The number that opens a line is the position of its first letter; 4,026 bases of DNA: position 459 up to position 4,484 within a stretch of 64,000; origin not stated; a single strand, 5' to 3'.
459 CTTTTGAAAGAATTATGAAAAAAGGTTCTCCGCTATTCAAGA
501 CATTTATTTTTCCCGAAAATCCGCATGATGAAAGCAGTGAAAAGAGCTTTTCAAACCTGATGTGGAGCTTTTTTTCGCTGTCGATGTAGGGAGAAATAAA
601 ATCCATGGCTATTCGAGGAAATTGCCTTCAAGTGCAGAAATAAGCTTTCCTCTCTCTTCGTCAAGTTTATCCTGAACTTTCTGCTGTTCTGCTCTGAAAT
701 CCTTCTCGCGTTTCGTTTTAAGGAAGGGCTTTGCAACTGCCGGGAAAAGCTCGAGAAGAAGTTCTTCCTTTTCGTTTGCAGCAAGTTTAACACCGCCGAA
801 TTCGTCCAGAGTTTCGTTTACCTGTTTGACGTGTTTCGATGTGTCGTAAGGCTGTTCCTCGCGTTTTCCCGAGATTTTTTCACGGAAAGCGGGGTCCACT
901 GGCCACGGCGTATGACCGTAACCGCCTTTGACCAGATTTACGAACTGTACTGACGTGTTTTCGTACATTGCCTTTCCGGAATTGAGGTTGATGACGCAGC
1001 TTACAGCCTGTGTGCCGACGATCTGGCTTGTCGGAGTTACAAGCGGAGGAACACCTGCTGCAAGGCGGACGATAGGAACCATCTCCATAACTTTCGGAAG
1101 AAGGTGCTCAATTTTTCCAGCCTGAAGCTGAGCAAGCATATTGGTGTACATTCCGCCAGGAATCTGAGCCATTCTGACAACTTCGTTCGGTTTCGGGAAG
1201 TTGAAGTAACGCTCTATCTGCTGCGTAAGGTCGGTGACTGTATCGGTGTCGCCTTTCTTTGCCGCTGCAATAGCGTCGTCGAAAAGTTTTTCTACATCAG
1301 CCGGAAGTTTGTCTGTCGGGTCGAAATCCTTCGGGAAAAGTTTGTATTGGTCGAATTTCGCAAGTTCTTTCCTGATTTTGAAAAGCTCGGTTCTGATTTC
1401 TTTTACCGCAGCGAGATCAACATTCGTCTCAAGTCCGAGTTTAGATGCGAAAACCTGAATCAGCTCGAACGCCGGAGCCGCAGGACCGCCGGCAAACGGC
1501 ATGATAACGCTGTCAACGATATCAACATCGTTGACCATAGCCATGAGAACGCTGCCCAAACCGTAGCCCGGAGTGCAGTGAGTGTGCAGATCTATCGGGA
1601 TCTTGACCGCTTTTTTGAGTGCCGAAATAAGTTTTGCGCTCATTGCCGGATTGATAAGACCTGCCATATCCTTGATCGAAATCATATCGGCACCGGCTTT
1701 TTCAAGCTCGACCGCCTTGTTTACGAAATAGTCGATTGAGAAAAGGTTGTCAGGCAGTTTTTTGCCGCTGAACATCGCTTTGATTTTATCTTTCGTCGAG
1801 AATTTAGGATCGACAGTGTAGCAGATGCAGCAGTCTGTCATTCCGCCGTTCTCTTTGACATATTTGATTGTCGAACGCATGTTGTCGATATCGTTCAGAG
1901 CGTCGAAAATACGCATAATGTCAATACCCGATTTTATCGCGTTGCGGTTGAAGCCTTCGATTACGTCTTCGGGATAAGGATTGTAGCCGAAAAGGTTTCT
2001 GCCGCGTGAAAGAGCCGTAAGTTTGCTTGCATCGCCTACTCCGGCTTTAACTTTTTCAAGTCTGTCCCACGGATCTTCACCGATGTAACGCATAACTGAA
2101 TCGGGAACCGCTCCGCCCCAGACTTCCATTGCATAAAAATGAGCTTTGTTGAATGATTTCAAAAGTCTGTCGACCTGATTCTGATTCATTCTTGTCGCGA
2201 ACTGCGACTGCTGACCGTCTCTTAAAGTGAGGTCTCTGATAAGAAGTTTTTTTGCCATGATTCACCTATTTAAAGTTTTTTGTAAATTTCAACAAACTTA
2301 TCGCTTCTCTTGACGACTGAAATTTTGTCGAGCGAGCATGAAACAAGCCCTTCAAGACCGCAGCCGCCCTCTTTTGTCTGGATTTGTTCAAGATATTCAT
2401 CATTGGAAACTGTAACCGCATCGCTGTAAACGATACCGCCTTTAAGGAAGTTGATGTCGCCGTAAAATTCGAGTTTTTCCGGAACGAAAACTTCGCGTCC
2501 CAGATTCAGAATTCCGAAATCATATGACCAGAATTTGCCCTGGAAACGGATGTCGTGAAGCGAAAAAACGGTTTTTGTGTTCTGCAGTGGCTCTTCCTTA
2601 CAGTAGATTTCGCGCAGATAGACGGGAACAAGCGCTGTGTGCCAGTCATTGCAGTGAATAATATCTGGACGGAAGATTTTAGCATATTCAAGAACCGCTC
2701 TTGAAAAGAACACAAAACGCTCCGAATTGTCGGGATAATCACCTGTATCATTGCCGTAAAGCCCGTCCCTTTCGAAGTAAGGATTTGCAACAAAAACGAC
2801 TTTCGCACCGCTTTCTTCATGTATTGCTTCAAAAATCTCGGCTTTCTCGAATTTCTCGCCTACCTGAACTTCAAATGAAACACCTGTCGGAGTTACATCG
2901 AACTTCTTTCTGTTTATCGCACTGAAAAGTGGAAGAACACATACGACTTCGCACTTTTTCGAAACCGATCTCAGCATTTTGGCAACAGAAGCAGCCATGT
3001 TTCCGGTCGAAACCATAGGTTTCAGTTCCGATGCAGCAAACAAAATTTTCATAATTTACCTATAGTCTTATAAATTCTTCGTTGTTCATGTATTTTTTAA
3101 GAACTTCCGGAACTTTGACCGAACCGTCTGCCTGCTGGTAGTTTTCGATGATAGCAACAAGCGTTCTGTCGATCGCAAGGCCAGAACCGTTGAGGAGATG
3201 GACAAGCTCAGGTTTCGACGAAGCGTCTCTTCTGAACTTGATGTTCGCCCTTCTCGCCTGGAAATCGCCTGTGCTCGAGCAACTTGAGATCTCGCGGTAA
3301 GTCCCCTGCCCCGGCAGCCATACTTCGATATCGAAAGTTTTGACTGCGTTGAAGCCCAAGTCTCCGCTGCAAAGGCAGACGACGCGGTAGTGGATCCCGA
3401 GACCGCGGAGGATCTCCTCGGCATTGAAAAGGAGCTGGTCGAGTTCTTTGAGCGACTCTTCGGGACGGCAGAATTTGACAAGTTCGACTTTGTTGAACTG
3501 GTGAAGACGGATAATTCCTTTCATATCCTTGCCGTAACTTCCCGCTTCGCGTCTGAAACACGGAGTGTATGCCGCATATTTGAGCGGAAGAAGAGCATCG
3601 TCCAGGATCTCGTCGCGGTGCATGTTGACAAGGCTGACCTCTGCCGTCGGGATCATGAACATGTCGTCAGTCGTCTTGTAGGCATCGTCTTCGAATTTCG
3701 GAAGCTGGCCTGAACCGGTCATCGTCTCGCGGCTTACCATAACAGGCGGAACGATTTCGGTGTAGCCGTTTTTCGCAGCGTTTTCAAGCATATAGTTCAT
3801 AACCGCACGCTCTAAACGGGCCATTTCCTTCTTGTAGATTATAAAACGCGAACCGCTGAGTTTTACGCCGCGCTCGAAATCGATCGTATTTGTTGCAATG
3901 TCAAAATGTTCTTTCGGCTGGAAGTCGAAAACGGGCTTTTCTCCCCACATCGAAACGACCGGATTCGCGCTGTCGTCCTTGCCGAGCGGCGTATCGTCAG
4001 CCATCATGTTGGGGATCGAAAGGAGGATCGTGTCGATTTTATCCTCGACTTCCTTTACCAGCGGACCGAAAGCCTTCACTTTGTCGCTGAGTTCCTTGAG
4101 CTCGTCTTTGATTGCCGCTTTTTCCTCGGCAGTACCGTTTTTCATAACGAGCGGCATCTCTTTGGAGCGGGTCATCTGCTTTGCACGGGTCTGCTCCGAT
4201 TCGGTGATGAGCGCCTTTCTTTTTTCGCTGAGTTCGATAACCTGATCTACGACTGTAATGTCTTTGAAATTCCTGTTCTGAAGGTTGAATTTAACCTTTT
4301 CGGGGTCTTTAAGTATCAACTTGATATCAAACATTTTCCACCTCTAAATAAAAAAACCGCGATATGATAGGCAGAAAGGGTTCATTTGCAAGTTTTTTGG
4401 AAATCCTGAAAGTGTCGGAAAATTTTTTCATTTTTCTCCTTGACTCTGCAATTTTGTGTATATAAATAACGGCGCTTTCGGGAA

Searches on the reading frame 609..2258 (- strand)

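Call 66: search_protein_families(library=pfam, proteins=[window:609-2258:-])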
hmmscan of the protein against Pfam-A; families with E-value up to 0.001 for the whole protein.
window:609-2258:- (549 aa): 2 families
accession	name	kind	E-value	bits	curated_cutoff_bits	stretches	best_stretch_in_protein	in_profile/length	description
PF02436.23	PYC_OADA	-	3e-32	112.5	27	1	362-522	2-171/201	Conserved carboxylase domain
PF00682.25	HMGL-like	-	7.7e-15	55.4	29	1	178-288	144-256/260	HMGL-like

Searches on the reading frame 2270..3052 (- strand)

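Call 66: search_protein_families(library=pfam, proteins=[window:2270-3052:-])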
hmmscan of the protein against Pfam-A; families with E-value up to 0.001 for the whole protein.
window:2270-3052:- (260 aa): 2 families
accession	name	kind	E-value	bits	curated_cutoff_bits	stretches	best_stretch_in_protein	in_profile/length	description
PF08323.17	Glyco_transf_5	-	1.8e-64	218.2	22.7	1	2-237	1-237/239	Starch synthase catalytic domain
PF13439.12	Glyco_transf_4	-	0.00019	21.9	28.5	1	108-170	52-108/170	Glycosyltransferase Family 4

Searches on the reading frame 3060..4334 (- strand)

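Call 66: search_protein_families(library=pfam, proteins=[window:3060-4334:-])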
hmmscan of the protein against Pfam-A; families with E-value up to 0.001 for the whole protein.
window:3060-4334:- (424 aa): 2 families
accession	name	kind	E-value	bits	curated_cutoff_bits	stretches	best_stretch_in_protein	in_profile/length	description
PF00587.30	tRNA-synt_2b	-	1.9e-40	139.3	29.3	1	222-399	8-179/179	tRNA synthetase class II core domain (G, H, P, S and T)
PF02403.27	Seryl_tRNA_N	-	2.6e-23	82.8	28.2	1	1-110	1-107/108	Seryl-tRNA synthetase N-terminal domain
